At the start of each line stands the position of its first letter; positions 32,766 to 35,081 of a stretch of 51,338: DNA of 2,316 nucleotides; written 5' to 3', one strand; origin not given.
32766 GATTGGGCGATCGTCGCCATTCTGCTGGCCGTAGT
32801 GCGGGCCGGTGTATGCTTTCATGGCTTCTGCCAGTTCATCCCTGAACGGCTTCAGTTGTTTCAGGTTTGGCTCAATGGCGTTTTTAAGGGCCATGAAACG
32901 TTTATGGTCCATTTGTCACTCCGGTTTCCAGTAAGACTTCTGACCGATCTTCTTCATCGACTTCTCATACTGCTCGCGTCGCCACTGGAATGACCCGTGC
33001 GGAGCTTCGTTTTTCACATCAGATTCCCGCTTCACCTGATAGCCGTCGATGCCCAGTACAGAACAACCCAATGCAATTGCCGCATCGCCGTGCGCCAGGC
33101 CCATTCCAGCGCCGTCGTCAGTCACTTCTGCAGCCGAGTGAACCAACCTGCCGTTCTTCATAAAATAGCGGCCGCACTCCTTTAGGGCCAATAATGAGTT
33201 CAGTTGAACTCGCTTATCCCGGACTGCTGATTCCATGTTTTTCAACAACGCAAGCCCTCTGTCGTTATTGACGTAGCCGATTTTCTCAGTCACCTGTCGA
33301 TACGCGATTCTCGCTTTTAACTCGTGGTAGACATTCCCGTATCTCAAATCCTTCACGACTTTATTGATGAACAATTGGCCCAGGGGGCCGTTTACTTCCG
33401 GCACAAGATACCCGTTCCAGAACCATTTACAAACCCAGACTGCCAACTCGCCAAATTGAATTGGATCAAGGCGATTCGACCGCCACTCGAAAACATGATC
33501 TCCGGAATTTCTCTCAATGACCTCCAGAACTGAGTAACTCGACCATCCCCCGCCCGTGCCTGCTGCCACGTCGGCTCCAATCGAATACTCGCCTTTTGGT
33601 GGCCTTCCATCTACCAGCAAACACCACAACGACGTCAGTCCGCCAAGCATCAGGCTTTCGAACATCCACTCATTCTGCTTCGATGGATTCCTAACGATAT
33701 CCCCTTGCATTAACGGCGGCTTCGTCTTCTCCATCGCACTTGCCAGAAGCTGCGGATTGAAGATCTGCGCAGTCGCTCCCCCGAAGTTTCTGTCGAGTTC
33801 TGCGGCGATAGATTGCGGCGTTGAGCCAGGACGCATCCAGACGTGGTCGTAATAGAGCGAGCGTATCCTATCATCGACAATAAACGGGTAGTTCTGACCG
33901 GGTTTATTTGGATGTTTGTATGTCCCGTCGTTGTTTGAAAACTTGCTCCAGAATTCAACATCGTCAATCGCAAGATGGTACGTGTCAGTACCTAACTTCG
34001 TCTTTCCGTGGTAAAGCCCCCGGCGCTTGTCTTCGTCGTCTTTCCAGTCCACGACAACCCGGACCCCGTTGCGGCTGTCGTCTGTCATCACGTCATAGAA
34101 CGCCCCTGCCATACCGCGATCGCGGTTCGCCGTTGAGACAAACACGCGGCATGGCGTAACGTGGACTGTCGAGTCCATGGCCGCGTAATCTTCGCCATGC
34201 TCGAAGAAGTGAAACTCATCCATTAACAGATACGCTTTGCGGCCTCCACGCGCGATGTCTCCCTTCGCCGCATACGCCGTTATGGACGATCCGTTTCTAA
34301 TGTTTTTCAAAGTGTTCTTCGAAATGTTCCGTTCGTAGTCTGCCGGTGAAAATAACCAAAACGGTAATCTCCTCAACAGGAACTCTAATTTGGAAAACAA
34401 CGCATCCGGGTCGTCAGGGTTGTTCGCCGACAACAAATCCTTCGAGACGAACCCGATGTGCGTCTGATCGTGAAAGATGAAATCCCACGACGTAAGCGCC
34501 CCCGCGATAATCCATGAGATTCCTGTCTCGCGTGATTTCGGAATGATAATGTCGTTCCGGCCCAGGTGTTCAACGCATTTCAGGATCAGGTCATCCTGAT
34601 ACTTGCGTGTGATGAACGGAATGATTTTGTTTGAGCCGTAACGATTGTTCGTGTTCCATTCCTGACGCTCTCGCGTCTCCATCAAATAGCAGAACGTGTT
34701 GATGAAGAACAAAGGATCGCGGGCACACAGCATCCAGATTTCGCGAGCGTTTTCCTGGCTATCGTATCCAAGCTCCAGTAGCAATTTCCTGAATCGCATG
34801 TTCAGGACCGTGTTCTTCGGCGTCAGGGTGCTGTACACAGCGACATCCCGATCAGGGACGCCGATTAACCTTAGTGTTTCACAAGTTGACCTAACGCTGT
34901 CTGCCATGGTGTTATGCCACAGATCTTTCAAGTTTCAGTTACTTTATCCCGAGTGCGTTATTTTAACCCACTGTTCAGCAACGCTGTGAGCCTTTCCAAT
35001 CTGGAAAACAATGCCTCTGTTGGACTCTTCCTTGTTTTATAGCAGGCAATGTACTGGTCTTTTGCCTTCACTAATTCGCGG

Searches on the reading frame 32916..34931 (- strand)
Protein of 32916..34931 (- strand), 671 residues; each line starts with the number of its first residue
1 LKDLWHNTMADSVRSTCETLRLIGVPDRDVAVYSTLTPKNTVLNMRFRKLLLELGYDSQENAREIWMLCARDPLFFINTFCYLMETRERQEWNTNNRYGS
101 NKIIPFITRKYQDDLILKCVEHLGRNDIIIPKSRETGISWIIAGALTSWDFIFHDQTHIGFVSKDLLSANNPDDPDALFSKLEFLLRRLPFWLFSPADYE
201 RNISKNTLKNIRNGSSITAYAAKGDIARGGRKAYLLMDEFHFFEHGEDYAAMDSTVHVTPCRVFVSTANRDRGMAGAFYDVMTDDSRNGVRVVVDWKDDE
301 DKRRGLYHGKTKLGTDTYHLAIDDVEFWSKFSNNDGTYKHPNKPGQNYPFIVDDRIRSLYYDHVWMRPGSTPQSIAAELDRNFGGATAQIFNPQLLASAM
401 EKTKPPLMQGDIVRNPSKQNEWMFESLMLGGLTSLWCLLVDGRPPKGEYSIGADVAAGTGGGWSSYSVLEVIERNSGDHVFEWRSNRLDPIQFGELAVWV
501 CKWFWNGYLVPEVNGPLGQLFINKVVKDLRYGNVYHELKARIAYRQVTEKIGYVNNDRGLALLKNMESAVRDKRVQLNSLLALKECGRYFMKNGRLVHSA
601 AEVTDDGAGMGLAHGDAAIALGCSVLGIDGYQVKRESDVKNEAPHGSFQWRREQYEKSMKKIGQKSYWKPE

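Call 9: search_protein_families(library=phrogs, proteins=[window:32916-34931:-], max_evalue=0.001)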
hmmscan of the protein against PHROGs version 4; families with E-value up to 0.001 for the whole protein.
window:32916-34931:- (671 aa): 3 families
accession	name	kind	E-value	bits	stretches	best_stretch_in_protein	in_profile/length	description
phrog_2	-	head and packaging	1.3e-17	64.8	1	54-620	216-584/807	terminase large subunit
phrog_5989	-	head and packaging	8e-15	55.8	1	60-258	109-271/347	terminase large subunit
phrog_38407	-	unknown function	4.7e-07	30.1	1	443-558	176-287/370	-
